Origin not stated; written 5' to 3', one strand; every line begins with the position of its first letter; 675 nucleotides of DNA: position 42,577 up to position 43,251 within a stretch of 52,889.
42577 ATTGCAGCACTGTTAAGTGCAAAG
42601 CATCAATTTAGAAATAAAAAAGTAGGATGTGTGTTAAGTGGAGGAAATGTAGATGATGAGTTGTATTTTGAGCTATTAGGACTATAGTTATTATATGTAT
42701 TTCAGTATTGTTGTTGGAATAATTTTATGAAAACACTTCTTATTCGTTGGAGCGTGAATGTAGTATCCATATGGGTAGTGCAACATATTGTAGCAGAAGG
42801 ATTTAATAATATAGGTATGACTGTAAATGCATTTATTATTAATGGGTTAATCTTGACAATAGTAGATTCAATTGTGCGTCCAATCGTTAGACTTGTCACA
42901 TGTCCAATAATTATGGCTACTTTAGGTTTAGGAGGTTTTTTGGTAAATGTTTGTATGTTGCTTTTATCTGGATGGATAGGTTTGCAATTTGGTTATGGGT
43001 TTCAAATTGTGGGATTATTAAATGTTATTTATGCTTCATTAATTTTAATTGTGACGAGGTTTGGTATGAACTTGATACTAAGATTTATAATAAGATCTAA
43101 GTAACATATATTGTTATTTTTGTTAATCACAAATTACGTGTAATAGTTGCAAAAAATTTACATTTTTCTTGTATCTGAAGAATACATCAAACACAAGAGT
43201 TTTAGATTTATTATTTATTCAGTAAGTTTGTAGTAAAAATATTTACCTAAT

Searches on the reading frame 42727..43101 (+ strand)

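Call 91: search_protein_families(library=pfam, proteins=[window:42727-43101:+], max_evalue=1)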
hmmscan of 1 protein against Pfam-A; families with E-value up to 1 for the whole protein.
window:42727-43101:+ (125 aa): 1 family
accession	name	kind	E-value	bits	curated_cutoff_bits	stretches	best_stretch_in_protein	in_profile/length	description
PF04020.18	Phage_holin_4_2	-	3.1e-16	60.3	28.8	1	3-110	2-102/105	Mycobacterial 4 TMS phage holin, superfamily IV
